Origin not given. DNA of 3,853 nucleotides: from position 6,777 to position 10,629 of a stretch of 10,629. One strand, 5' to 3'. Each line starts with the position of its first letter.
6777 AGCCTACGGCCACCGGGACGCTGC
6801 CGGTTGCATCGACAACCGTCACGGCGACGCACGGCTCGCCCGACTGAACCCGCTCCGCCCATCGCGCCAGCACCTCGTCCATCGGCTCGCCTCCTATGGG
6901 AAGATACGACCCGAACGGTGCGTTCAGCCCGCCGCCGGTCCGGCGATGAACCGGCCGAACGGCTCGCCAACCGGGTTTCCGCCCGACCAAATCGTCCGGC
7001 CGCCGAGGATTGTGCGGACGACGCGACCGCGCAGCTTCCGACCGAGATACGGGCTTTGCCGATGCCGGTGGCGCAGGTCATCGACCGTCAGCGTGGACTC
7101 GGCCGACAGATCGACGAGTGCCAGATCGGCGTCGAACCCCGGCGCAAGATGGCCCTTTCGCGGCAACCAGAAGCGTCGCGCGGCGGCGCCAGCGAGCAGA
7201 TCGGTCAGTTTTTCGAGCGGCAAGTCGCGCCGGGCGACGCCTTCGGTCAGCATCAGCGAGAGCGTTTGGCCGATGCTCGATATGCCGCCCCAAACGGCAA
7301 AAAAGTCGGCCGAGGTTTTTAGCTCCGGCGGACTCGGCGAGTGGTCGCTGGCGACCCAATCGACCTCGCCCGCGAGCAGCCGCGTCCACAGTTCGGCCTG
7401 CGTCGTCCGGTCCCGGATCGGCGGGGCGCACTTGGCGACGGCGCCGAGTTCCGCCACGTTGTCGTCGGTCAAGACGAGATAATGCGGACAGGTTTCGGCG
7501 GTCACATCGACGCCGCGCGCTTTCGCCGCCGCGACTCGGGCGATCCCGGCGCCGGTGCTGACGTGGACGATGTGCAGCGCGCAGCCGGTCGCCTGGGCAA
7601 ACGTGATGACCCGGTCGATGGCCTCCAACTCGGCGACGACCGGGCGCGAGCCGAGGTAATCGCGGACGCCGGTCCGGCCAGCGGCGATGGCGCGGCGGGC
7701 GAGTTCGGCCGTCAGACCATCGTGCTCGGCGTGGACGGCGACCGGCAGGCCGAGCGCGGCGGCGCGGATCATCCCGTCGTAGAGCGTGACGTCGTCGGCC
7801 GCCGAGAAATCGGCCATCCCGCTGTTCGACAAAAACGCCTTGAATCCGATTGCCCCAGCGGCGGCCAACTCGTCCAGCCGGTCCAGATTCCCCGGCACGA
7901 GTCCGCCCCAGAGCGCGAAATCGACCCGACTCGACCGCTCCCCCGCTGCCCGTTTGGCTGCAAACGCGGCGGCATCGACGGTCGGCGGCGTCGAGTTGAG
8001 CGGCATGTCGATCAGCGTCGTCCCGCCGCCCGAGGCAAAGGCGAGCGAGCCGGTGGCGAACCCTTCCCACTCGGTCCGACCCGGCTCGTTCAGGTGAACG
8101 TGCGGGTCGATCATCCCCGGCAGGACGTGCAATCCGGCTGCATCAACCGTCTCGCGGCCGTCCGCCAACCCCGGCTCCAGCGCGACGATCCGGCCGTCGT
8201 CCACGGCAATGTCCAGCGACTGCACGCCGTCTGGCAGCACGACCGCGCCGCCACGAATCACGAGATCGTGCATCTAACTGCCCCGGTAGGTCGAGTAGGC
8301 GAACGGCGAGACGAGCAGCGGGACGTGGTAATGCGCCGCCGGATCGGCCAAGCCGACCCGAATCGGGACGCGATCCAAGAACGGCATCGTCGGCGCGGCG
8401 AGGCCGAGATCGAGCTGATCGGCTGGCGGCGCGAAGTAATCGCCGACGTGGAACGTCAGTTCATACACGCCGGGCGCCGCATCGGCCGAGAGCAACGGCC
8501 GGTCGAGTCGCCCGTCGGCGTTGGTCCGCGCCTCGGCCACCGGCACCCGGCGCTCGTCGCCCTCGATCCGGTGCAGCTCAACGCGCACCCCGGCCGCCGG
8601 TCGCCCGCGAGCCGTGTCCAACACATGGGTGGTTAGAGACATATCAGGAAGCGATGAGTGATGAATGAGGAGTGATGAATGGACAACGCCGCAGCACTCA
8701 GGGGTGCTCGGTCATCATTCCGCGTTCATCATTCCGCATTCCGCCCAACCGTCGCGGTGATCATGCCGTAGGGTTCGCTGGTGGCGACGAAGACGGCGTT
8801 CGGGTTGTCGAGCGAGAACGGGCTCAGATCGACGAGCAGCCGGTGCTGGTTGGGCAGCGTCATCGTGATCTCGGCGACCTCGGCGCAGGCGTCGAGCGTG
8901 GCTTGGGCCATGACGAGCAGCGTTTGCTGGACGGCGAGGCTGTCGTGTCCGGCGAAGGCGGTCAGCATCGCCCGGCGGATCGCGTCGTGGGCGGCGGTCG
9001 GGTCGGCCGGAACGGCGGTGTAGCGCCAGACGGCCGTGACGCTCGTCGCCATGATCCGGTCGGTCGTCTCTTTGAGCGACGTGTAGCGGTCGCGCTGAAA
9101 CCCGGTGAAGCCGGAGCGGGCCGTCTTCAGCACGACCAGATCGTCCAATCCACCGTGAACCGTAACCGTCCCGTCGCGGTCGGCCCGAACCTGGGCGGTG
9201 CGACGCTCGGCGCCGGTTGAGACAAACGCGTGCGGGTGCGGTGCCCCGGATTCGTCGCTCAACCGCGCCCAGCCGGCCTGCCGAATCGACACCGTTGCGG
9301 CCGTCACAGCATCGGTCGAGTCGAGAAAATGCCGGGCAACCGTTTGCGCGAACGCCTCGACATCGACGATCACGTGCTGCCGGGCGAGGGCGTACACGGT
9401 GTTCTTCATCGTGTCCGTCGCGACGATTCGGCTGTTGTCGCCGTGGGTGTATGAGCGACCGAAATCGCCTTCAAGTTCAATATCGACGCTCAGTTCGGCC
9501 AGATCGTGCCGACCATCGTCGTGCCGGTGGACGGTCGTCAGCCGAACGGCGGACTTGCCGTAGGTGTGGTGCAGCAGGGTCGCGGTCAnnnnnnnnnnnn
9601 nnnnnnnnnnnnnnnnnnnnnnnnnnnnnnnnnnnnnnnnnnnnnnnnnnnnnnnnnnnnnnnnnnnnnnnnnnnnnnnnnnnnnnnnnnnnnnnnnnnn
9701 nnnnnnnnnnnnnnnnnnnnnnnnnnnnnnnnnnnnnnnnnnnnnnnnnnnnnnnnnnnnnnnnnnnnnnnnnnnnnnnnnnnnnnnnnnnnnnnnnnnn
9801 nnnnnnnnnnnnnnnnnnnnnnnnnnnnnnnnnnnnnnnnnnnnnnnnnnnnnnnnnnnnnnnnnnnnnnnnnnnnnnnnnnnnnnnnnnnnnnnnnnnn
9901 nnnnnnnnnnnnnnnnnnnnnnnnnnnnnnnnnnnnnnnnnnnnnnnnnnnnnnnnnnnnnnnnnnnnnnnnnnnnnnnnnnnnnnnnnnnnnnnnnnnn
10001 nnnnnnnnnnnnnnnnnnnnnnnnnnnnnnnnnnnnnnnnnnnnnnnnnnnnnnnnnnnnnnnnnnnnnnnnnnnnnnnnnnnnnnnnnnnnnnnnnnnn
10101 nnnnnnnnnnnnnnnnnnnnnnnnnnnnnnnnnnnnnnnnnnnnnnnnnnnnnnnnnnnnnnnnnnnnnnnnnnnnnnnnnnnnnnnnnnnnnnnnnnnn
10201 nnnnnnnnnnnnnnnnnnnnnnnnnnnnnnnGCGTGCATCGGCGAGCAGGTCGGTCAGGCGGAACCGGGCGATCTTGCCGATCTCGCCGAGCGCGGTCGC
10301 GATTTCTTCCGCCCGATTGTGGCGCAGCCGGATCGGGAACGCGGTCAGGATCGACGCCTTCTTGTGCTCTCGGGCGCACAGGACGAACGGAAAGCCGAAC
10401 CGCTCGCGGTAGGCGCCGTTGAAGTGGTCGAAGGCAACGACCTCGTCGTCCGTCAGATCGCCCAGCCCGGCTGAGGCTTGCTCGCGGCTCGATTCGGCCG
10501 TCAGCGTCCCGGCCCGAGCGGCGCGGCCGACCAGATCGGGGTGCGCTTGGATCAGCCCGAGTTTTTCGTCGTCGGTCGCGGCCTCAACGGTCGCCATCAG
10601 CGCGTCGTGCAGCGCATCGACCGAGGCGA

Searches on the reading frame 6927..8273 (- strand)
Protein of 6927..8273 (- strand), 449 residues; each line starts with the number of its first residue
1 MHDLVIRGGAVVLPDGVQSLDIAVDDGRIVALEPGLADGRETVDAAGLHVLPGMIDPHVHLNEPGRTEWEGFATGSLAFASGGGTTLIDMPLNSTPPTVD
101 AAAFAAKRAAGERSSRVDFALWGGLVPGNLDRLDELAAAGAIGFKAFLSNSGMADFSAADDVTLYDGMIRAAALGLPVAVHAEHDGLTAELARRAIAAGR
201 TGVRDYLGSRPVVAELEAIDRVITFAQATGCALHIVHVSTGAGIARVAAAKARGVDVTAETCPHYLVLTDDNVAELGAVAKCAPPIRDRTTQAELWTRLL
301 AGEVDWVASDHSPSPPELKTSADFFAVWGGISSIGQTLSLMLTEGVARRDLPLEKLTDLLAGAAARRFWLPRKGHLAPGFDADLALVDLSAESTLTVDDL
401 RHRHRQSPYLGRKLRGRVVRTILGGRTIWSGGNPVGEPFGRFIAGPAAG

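Call 3: search_protein_families(library=pfam, proteins=[window:6927-8273:-], max_evalue=0.01)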
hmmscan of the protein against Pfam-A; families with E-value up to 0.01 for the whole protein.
window:6927-8273:- (449 aa): 2 families
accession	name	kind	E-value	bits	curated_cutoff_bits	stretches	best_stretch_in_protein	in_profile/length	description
PF01979.26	Amidohydro_1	-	9e-19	68.3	25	1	50-427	2-344/345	Amidohydrolase family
PF07969.17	Amidohydro_3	-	4e-14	53.4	29.7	2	347-428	403-471/472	Amidohydrolase family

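Call 4: search_protein_families(library=ncbifam, proteins=[window:6927-8273:-], max_evalue=0.01)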
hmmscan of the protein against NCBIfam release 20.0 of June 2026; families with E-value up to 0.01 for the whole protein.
window:6927-8273:- (449 aa): 54 families (the best 25 are shown)
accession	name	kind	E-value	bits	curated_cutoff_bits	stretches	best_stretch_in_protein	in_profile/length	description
NF004839.0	PRK06189.1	equivalog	1.2e-185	617.5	631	1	1-444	2-446/451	allantoinase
TIGR03178.1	allantoinase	equivalog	5.6e-169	562.6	357.85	1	3-443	1-439/441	allantoinase AllB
NF005960.0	PRK08044.1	equivalog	2.8e-135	451.5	688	1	3-443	4-448/453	allantoinase AllB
NF058539.1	ergo_uti2_ErtD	equivalog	5.1e-87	292.6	650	1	2-445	2-447/449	hydantoin-5-propionate amidohydrolase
NF058538.1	ergo_util_ErtD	equivalog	3.7e-83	279.8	600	1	3-442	2-443/446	hydantoin-5-propionate amidohydrolase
TIGR02033.1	D-hydantoinase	equivalog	7.3e-82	275.7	393.25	1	5-444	2-453/454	dihydropyrimidinase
NF002668.0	PRK02382.1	equivalog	4.5e-81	272.8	452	1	11-431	6-413/436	dihydroorotase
NF006559.0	PRK09060.1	equivalog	2.1e-80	270.2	482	1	2-441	5-434/444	dihydroorotase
NF009941.0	PRK13404.1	subfamily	2.1e-77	260.8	647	1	2-444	4-460/478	dihydropyrimidinase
NF005751.0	PRK07575.1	equivalog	2.4e-76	257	529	1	2-433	3-424/440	dihydroorotase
TIGR00857.1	pyrC_multi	subfamily_domain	9.6e-74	248.8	279.05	1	20-428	6-408/412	dihydroorotase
NF006841.0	PRK09357.2-2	equivalog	8.4e-67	225.7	640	1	19-430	18-418/421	dihydroorotase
NF006837.0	PRK09357.1-2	equivalog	6.3e-66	222.7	575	1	5-432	4-425/428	dihydroorotase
NF006688.0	PRK09236.1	equivalog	4.5e-64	216.9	535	1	1-435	1-432/444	dihydroorotase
NF006836.0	PRK09357.1-1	equivalog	1.2e-58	198.9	538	1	13-433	10-428/432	dihydroorotase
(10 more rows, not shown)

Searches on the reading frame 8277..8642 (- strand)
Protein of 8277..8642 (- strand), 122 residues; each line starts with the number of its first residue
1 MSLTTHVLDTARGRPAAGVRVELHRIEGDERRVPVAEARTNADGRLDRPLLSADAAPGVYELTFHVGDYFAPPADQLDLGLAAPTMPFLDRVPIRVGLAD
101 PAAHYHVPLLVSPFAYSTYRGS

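Call 3: search_protein_families(library=pfam, proteins=[window:8277-8642:-], max_evalue=0.01)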
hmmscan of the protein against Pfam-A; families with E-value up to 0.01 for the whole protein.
window:8277-8642:- (122 aa): 2 families
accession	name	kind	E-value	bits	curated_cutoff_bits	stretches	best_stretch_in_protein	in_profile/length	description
PF00576.27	Transthyretin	-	2.5e-35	121.8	25.3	1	3-121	1-109/109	HIUase/Transthyretin family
PF13620.12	CarboxypepD_reg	-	0.0023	18.7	32.3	1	3-64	2-54/82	Carboxypeptidase regulatory-like domain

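Call 4: search_protein_families(library=ncbifam, proteins=[window:8277-8642:-], max_evalue=0.01)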
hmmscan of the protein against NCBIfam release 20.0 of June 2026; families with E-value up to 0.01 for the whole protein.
window:8277-8642:- (122 aa): 2 families
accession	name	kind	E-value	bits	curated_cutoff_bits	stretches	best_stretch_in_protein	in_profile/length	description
TIGR02962.1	hdxy_isourate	equivalog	7.9e-36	122.9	87.45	1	2-122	3-113/113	hydroxyisourate hydrolase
NF011610.0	PRK15036.1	equivalog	7.9e-18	64.9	217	1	3-122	29-137/137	hydroxyisourate hydrolase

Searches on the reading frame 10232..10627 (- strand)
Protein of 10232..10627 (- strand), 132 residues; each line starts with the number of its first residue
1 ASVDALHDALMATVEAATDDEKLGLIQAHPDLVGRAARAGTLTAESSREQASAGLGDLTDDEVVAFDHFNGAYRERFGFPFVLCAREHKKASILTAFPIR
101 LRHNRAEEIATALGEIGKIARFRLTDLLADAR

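Call 3: search_protein_families(library=pfam, proteins=[window:10232-10627:-], max_evalue=0.01)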
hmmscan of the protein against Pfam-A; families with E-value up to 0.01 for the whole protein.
window:10232-10627:- (132 aa): 1 family
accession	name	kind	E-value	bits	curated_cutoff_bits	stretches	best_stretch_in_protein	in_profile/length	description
PF09349.15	OHCU_decarbox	-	2.7e-37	129.1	24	1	1-124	32-154/155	OHCU decarboxylase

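Call 4: search_protein_families(library=ncbifam, proteins=[window:10232-10627:-], max_evalue=0.01)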
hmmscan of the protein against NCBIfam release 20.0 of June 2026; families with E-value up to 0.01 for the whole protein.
window:10232-10627:- (132 aa): 5 families
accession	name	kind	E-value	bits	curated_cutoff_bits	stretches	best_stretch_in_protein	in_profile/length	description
TIGR03164.1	UHCUDC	equivalog_domain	1.7e-45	154.9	96.25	1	2-127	32-157/157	2-oxo-4-hydroxy-4-carboxy-5-ureidoimidazoline decarboxylase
NF010373.0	PRK13799.1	equivalog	1.9e-28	99.3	1087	1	2-128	42-173/591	unknown domain/N-carbamoyl-L-amino acid hydrolase fusion protein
NF010372.0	PRK13798.1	subfamily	7e-17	62.1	124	1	2-130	45-166/173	2-oxo-4-hydroxy-4-carboxy-5-ureidoimidazoline decarboxylase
TIGR03180.1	UraD_2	equivalog_domain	9.3e-15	55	139.4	1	1-127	33-157/158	2-oxo-4-hydroxy-4-carboxy-5-ureidoimidazoline decarboxylase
NF010371.0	PRK13797.1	equivalog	1.5e-11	43.6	814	1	12-129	403-519/521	allantoicase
